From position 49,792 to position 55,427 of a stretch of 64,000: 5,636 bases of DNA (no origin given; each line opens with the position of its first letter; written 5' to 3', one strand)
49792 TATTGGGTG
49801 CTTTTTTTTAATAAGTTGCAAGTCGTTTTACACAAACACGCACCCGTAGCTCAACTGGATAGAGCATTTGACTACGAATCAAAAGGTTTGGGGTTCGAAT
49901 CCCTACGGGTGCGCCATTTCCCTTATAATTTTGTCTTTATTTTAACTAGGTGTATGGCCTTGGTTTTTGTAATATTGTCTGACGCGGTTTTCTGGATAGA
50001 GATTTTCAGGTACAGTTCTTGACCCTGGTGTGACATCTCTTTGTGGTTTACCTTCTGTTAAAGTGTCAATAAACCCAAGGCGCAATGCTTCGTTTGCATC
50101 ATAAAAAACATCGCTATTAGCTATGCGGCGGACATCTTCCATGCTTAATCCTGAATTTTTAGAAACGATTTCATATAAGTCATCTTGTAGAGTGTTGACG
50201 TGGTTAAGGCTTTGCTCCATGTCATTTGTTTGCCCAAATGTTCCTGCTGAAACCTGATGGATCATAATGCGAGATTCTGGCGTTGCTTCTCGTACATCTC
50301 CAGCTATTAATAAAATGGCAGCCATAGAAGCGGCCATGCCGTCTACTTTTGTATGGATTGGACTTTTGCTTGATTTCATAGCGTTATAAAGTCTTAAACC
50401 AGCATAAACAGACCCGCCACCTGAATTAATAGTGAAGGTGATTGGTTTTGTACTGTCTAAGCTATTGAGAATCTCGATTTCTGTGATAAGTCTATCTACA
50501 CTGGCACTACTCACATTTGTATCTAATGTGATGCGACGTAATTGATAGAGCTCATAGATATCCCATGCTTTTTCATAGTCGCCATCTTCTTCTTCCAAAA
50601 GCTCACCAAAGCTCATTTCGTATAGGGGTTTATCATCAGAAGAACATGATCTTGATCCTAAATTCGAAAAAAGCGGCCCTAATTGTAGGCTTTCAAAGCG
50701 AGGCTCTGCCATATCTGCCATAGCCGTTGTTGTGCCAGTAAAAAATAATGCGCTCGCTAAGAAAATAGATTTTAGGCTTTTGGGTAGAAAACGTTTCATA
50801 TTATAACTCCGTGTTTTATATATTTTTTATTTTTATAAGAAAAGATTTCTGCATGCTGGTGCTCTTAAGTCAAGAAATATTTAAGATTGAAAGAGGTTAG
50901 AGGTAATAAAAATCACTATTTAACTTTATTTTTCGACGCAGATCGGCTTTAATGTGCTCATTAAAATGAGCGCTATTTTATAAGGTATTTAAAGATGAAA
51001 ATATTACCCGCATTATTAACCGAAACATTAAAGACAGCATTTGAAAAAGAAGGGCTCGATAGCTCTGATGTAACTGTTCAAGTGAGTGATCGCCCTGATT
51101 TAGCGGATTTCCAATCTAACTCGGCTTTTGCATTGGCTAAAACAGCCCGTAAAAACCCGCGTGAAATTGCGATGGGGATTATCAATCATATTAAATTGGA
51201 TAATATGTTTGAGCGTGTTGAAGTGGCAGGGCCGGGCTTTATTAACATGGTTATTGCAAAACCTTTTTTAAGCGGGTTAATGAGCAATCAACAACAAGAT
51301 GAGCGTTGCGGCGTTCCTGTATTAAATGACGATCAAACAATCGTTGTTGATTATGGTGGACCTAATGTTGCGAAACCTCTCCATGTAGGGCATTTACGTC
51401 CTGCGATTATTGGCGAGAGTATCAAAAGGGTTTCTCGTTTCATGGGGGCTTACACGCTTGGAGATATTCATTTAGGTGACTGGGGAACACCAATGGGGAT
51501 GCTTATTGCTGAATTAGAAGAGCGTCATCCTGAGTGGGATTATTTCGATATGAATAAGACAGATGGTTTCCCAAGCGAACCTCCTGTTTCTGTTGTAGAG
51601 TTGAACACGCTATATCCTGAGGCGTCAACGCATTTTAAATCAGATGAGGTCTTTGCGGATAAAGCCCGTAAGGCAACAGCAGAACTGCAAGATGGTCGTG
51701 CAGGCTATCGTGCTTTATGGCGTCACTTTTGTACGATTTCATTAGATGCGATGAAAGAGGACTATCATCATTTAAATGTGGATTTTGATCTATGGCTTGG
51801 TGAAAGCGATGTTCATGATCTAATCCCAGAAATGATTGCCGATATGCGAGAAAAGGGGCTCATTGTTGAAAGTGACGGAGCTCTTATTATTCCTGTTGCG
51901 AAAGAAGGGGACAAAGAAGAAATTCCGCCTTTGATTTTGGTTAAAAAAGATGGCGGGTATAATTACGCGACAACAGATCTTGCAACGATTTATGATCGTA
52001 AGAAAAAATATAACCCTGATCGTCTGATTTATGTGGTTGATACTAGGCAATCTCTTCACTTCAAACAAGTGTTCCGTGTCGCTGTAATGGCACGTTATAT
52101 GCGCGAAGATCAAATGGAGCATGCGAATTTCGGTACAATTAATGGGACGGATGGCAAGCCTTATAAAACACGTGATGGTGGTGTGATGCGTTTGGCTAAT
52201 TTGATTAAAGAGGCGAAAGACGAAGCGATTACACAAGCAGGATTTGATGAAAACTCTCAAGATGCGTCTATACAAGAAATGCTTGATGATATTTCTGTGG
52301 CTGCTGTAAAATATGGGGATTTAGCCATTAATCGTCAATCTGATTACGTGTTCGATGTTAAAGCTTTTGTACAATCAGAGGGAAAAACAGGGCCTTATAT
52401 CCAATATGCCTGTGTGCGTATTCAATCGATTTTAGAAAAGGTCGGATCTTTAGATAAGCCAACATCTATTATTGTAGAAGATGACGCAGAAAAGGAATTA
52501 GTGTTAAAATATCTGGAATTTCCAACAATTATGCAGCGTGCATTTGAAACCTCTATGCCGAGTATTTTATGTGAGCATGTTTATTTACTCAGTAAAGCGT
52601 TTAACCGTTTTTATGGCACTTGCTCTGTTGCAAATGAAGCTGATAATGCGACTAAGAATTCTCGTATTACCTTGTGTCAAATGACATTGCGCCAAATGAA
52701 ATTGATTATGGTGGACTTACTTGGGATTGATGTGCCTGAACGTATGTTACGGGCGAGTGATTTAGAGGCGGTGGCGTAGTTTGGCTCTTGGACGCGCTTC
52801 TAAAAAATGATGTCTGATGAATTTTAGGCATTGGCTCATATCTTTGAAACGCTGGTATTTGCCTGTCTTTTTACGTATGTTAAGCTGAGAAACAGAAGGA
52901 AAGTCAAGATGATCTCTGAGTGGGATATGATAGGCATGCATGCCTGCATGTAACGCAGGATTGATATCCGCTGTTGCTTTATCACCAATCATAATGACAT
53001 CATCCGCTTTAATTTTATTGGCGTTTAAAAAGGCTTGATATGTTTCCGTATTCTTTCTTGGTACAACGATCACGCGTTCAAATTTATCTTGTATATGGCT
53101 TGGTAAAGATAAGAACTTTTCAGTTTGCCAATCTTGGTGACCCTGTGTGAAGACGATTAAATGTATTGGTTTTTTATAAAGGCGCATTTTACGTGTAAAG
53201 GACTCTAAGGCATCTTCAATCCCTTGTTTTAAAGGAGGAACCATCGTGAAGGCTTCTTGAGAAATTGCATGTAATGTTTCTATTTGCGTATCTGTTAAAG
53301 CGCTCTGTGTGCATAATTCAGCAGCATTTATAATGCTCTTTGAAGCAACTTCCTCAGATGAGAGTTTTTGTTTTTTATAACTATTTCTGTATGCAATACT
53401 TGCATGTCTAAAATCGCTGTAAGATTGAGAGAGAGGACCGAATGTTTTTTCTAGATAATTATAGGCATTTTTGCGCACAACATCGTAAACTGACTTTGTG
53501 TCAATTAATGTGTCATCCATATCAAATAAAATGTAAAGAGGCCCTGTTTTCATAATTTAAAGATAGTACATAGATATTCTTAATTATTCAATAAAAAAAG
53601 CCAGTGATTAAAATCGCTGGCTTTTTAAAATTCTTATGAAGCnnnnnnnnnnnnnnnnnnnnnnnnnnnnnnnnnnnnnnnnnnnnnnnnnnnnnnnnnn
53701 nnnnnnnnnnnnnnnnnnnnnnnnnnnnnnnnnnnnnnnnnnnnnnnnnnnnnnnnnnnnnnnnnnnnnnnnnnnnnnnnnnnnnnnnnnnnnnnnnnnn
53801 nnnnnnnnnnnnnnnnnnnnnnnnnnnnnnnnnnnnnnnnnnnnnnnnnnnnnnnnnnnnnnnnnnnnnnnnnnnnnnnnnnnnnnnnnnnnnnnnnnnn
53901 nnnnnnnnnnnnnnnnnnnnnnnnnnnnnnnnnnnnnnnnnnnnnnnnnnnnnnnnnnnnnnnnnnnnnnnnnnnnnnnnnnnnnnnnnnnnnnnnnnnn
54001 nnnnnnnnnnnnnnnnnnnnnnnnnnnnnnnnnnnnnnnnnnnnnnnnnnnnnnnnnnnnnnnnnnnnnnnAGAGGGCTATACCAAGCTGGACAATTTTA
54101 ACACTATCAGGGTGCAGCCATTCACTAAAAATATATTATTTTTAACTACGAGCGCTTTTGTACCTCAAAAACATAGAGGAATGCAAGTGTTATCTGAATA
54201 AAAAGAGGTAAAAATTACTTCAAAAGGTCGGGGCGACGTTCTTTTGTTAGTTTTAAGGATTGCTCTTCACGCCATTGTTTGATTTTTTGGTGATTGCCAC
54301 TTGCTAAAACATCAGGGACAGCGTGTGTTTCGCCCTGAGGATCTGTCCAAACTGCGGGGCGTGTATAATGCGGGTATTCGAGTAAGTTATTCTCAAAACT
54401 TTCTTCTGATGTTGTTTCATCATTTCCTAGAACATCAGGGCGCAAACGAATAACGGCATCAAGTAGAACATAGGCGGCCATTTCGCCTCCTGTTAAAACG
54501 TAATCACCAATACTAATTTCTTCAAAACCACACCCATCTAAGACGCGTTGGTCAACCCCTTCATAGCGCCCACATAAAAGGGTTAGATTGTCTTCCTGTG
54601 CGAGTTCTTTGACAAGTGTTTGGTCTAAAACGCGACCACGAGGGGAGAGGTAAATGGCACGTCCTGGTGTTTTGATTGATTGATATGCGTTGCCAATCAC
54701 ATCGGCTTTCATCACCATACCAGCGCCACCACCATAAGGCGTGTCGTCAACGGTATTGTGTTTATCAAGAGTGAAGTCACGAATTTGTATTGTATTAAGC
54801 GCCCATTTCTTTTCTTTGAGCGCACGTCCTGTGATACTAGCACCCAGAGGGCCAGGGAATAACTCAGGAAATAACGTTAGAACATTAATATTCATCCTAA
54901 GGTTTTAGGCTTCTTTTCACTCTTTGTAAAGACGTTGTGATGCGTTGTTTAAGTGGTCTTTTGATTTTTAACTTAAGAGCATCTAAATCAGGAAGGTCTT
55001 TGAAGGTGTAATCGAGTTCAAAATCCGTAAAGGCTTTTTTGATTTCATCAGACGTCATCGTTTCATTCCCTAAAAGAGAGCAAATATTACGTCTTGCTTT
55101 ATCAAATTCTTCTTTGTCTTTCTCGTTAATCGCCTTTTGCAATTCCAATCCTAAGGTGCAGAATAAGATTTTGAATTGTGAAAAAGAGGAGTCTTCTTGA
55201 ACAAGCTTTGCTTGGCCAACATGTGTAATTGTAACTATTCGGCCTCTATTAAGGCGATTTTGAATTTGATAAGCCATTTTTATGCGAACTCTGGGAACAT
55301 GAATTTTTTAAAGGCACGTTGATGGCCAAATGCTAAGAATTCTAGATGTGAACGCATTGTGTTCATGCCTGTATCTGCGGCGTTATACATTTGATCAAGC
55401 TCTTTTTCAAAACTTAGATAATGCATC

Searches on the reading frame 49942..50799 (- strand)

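Call 46: search_protein_families(library=pfam, proteins=[window:49942-50799:-], max_evalue=0.01)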
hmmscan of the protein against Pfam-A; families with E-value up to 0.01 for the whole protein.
window:49942-50799:- (285 aa): 2 families
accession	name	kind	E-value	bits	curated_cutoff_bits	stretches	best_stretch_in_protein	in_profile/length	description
PF00574.28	CLP_protease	-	1.3e-42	146.2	20.2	1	78-249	6-180/182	Clp protease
PF01343.23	Peptidase_S49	-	8.4e-05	23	24.9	1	199-248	90-138/154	Peptidase family S49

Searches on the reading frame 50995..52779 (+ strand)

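Call 46: search_protein_families(library=pfam, proteins=[window:50995-52779:+], max_evalue=0.01)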
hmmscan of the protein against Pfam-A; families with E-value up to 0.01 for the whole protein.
window:50995-52779:+ (594 aa): 3 families
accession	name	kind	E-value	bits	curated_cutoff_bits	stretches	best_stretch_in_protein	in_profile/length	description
PF00750.26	tRNA-synt_1d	-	6.9e-86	288.8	23.3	1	108-454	14-348/349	tRNA synthetases class I (R), catalytic domain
PF05746.21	DALR_1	-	5.2e-26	91.5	22.3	1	469-584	1-117/117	DALR anticodon binding domain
PF03485.21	Arg_tRNA_synt_N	-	1.4e-21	77.3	21.5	1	7-86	6-84/85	Arginyl tRNA synthetase N terminal domain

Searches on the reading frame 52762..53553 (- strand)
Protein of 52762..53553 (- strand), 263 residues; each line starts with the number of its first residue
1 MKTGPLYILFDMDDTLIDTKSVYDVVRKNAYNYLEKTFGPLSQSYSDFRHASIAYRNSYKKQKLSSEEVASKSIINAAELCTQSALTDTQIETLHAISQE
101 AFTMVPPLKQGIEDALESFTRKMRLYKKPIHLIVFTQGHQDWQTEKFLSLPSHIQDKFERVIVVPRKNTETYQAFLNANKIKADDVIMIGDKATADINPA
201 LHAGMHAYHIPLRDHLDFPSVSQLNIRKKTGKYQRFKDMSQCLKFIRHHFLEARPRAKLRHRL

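Call 46: search_protein_families(library=pfam, proteins=[window:52762-53553:-], max_evalue=0.01)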
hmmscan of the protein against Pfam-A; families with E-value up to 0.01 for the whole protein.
window:52762-53553:- (263 aa): 4 families
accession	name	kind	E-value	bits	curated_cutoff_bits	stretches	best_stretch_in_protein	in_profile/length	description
PF13419.12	HAD_2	-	4.2e-11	43.7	23.8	1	8-207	1-175/178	Haloacid dehalogenase-like hydrolase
PF00702.32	Hydrolase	-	4.3e-10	40.7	26.4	1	8-204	4-191/191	haloacid dehalogenase-like hydrolase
PF13242.12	Hydrolase_like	-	2.4e-05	24.6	22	1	168-207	6-45/75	HAD-hyrolase-like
PF12710.13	HAD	-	0.003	18.5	27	1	8-67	1-60/189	haloacid dehalogenase-like hydrolase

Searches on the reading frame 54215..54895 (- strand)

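Call 46: search_protein_families(library=pfam, proteins=[window:54215-54895:-], max_evalue=0.01)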
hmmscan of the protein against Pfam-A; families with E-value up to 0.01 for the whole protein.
window:54215-54895:- (226 aa): 1 family
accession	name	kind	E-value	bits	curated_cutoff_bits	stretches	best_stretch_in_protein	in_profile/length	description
PF01746.26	tRNA_m1G_MT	-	2.8e-55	187.5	27.3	1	23-222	2-195/195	tRNA (Guanine-1)-methyltransferase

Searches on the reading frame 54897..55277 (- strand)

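Call 46: search_protein_families(library=pfam, proteins=[window:54897-55277:-], max_evalue=0.01)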
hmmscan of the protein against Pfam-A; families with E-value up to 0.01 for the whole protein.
window:54897-55277:- (126 aa): 1 family
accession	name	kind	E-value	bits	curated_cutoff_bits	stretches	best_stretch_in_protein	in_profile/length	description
PF08691.15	Nse5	-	0.0028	16.9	25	1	7-122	377-469/506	DNA repair proteins Nse5 and Nse6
